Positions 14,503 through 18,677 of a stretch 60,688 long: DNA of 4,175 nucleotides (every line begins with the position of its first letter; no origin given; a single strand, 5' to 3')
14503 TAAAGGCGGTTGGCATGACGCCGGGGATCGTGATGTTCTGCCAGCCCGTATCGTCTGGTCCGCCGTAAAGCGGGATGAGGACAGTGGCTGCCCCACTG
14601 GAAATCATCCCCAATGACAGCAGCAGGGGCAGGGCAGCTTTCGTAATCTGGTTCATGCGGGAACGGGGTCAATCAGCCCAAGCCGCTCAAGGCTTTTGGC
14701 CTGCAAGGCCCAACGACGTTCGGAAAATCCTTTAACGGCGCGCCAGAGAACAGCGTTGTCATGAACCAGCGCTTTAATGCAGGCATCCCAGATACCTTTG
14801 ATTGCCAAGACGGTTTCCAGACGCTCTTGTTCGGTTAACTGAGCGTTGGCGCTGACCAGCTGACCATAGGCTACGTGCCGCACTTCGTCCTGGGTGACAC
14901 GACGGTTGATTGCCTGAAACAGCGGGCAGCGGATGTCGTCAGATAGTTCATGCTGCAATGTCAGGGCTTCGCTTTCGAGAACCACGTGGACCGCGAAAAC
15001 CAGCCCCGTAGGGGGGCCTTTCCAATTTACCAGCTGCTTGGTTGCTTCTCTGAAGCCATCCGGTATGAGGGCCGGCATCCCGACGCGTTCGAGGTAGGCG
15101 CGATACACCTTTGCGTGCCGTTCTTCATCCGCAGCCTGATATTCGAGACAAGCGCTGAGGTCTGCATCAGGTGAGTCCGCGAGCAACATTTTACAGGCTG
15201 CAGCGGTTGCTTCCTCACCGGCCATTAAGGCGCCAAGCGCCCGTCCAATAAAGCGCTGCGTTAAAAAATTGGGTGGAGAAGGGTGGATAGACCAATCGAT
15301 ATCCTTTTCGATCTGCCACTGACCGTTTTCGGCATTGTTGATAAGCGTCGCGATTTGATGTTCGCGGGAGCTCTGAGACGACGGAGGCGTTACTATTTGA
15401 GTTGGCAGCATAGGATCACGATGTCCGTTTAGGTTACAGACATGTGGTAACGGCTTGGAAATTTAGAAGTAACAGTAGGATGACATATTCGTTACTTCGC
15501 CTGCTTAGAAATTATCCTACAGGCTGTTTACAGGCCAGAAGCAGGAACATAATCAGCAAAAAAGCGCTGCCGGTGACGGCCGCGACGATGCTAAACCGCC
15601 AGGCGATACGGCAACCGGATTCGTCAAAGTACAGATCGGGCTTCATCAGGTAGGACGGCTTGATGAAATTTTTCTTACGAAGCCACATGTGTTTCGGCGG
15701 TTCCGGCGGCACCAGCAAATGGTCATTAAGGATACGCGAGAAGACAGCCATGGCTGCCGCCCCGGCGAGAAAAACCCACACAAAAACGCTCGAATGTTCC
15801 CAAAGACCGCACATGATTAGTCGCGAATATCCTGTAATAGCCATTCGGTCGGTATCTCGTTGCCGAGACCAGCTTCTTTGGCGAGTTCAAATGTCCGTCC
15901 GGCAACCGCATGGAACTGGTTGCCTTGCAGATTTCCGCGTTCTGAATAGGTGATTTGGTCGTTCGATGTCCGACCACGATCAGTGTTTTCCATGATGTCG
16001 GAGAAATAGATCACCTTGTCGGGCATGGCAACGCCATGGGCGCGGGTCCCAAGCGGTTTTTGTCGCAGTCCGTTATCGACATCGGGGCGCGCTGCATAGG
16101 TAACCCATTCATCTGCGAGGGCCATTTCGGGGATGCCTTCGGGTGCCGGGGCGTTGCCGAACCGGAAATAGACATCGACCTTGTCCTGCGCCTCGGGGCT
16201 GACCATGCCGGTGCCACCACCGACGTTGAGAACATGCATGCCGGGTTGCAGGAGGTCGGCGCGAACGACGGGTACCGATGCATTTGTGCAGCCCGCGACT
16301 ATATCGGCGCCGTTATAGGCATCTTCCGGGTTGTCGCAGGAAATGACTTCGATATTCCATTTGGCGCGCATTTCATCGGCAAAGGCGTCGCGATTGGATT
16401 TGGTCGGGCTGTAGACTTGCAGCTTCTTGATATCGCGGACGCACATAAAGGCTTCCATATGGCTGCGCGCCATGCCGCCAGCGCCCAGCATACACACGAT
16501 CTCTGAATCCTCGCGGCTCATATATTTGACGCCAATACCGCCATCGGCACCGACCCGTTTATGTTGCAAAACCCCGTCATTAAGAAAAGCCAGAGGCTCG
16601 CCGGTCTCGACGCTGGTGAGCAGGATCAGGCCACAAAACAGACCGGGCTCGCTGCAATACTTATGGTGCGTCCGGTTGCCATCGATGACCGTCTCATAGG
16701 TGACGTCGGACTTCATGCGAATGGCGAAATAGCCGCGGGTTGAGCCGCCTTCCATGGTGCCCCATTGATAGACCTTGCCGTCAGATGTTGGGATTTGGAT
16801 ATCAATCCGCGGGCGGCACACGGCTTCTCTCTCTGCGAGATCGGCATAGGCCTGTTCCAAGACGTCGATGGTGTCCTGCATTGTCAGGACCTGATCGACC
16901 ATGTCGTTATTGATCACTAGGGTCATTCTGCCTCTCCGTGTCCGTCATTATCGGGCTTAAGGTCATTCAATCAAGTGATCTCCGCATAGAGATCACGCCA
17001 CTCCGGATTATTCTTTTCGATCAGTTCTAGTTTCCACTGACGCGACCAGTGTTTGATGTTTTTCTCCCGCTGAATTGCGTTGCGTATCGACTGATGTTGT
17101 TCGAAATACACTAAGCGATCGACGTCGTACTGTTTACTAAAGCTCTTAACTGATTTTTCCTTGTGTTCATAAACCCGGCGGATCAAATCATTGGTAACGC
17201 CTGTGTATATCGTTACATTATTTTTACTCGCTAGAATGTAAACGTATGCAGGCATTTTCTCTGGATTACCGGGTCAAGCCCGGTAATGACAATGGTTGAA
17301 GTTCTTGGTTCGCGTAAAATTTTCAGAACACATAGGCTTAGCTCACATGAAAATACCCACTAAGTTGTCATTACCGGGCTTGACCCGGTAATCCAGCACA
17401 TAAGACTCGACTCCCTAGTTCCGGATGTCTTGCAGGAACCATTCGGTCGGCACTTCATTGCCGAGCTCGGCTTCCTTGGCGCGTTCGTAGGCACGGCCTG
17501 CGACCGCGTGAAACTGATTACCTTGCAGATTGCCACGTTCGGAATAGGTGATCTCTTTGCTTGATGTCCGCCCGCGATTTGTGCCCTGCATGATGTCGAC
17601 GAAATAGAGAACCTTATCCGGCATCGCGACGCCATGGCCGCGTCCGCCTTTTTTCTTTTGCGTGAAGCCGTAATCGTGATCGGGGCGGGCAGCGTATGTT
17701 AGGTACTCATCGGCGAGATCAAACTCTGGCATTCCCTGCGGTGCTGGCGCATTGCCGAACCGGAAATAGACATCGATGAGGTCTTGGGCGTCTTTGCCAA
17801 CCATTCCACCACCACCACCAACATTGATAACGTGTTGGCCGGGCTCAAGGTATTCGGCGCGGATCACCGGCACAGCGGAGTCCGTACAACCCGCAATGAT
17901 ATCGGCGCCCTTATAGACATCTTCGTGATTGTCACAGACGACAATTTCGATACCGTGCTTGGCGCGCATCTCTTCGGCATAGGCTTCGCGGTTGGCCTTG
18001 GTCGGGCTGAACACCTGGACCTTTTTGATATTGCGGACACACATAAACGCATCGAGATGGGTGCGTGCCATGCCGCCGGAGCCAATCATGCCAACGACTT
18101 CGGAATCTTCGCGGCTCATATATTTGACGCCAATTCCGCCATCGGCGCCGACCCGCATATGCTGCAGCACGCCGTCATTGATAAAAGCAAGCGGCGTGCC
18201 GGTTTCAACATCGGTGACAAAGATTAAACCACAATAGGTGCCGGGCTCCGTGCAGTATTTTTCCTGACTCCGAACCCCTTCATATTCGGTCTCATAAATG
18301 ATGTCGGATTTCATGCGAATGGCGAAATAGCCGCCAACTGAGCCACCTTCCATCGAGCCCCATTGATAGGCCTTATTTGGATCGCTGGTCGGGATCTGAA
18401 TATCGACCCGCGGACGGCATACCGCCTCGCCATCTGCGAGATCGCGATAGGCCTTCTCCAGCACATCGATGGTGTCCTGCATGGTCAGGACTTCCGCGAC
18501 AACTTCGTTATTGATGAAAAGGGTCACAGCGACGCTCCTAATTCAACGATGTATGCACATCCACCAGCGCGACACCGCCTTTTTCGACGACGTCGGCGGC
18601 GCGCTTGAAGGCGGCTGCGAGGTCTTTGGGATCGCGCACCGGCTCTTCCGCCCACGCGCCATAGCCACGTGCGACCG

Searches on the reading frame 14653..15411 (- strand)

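Call 7: search_protein_families(library=pfam, proteins=[window:14653-15411:-])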
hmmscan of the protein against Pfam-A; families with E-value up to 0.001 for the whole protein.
window:14653-15411:- (252 aa): 1 family
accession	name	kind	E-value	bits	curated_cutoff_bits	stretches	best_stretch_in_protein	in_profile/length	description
PF11583.14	AurF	-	1.9e-07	30.9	29.6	1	92-236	110-258/282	P-aminobenzoate N-oxygenase AurF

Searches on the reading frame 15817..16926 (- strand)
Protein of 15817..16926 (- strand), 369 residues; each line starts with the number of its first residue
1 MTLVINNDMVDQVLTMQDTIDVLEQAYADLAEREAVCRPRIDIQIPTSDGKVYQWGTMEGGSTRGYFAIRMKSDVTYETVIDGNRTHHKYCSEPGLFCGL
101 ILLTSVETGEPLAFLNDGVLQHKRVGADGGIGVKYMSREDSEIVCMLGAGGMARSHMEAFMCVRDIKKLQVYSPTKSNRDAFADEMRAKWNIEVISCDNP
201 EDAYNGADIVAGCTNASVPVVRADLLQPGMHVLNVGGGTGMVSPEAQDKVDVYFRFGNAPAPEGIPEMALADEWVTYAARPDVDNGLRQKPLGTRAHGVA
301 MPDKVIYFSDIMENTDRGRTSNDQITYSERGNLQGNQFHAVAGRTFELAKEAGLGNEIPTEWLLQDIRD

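Call 7: search_protein_families(library=pfam, proteins=[window:15817-16926:-])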
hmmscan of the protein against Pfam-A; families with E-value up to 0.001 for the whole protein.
window:15817-16926:- (369 aa): 2 families
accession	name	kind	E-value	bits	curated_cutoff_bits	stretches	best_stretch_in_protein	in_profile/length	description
PF02423.21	OCD_Mu_crystall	-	4.2e-35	121.7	24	1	99-326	87-288/314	Ornithine cyclodeaminase/mu-crystallin family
PF01488.26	Shikimate_DH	-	5e-05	23.8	24.3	1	141-229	12-98/138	Shikimate / quinate 5-dehydrogenase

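Call 69: search_protein_families(library=ncbifam, proteins=[window:15817-16926:-], max_evalue=1e-10)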
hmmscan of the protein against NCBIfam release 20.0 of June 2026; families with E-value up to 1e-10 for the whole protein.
window:15817-16926:- (369 aa): 12 families
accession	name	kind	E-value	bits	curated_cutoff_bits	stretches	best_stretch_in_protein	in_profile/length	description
NF006379.0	PRK08618.1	equivalog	5.8e-36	124.4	417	1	3-237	2-223/326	ornithine cyclodeaminase family protein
NF006141.0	PRK08291.1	equivalog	2.3e-33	115.6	408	1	1-238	4-229/330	cyclodeaminase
TIGR02992.1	ectoine_eutC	equivalog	1.3e-32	113.2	471.65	1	3-253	3-244/326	ectoine utilization protein EutC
TIGR02371.1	ala_DH_arch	equivalog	5.3e-29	101.4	409.15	1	2-237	2-223/325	alanine dehydrogenase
NF004793.0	PRK06141.1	equivalog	2.4e-27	95.7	322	1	4-237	3-220/314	bifunctional Delta(1)-pyrroline-2-carboxylate/Delta(1)-piperideine-2-carboxylate reductase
NF004848.0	PRK06199.1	subfamily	1e-18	67.6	362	1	101-232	115-255/379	tyramine oxidase subunit B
TIGR03944.1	dehyd_SbnB_fam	equivalog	3.2e-17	62.5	326.9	1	100-235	90-228/327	2,3-diaminopropionate biosynthesis protein SbnB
NF045643.1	ImmsucRedBhcD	equivalog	3.5e-17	62.7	500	1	3-239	2-223/321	iminosuccinate reductase BhcD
NF005011.0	PRK06407.1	subfamily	1.2e-16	60.8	337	1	100-249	78-225/302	ornithine cyclodeaminase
NF005762.1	PRK07589.1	equivalog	1.4e-15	57.1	350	1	102-238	89-226/334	ornithine cyclodeaminase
NF005296.0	PRK06823.1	equivalog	4.4e-14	52.2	438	1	99-238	85-224/315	ornithine cyclodeaminase family protein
NF005603.0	PRK07340.1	equivalog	4.2e-12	45.9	266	1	99-236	85-219/307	delta(1)-pyrroline-2-carboxylate reductase family protein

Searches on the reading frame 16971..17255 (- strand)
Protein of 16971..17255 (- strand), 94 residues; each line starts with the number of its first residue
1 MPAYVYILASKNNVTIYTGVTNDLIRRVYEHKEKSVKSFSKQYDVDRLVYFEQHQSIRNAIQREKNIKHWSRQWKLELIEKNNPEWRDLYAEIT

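Call 68: search_protein_families(library=pfam, proteins=[window:16971-17255:-], max_evalue=0.01)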
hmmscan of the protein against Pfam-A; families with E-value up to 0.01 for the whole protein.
window:16971-17255:- (94 aa): 1 family
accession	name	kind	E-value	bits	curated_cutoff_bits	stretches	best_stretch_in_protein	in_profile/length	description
PF01541.30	GIY-YIG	-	2.2e-16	60.4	22.6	1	3-75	2-76/78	GIY-YIG catalytic domain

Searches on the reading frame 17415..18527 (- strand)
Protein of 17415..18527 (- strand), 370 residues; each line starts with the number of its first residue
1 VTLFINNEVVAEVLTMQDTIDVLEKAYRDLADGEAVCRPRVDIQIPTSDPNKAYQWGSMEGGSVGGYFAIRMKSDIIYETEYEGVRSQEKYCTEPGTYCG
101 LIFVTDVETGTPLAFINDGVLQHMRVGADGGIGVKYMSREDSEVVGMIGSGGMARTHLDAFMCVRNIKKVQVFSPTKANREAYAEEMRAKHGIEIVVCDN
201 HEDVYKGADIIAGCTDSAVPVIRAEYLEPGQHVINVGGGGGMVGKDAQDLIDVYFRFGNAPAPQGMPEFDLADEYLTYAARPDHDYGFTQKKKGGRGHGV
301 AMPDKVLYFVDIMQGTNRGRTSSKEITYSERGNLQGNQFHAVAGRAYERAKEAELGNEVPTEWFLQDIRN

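Call 7: search_protein_families(library=pfam, proteins=[window:17415-18527:-])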
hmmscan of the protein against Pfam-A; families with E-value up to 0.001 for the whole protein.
window:17415-18527:- (370 aa): 3 families
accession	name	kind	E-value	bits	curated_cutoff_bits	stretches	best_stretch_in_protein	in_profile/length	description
PF02423.21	OCD_Mu_crystall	-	1.7e-36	126.3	24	1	100-328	87-289/314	Ornithine cyclodeaminase/mu-crystallin family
PF01488.26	Shikimate_DH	-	0.00011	22.7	24.3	1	142-230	12-98/138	Shikimate / quinate 5-dehydrogenase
PF01408.29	GFO_IDH_MocA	-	0.00062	20.9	24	0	145-210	3-65/120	Oxidoreductase family, NAD-binding Rossmann fold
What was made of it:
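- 17415..18527 (-): Ornithine cyclodeaminase/mu-crystallin family NAD(P) oxidoreductase, 10 nt downstream of A on the same strand. A second paralogue lies at 15817-16926(-). Pfam OCD_Mu_crystall (call 7).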

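Call 69: search_protein_families(library=ncbifam, proteins=[window:17415-18527:-], max_evalue=1e-10)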
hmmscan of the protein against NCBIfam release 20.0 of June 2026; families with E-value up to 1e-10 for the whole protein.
window:17415-18527:- (370 aa): 12 families
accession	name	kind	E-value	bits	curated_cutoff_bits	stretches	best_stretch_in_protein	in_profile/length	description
NF006141.0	PRK08291.1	equivalog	1.6e-35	122.7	408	1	1-238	4-228/330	cyclodeaminase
TIGR02371.1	ala_DH_arch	equivalog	2.8e-35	122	409.15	1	2-248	2-231/325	alanine dehydrogenase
NF006379.0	PRK08618.1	equivalog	7.2e-35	120.9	417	1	3-237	2-222/326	ornithine cyclodeaminase family protein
TIGR02992.1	ectoine_eutC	equivalog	3.8e-33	115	471.65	1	6-238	6-225/326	ectoine utilization protein EutC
NF004793.0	PRK06141.1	equivalog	1.4e-26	93.2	322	1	100-238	83-220/314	bifunctional Delta(1)-pyrroline-2-carboxylate/Delta(1)-piperideine-2-carboxylate reductase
NF004848.0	PRK06199.1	subfamily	1.4e-22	80.4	362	1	102-233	115-255/379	tyramine oxidase subunit B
NF005011.0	PRK06407.1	subfamily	1.2e-20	73.9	337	1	102-242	79-217/302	ornithine cyclodeaminase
NF045643.1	ImmsucRedBhcD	equivalog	1.9e-19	70.2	500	1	5-238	4-221/321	iminosuccinate reductase BhcD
TIGR03944.1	dehyd_SbnB_fam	equivalog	3e-18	65.9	326.9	1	102-236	91-228/327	2,3-diaminopropionate biosynthesis protein SbnB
NF005762.1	PRK07589.1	equivalog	1.2e-17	63.9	350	1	103-239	89-226/334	ornithine cyclodeaminase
NF005296.0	PRK06823.1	equivalog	3.3e-17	62.4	438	1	100-239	85-224/315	ornithine cyclodeaminase family protein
NF005603.0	PRK07340.1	equivalog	2e-14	53.6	266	1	97-237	82-219/307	delta(1)-pyrroline-2-carboxylate reductase family protein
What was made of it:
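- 17415..18527 (-): Below every NCBIfam cut-off (call 69).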
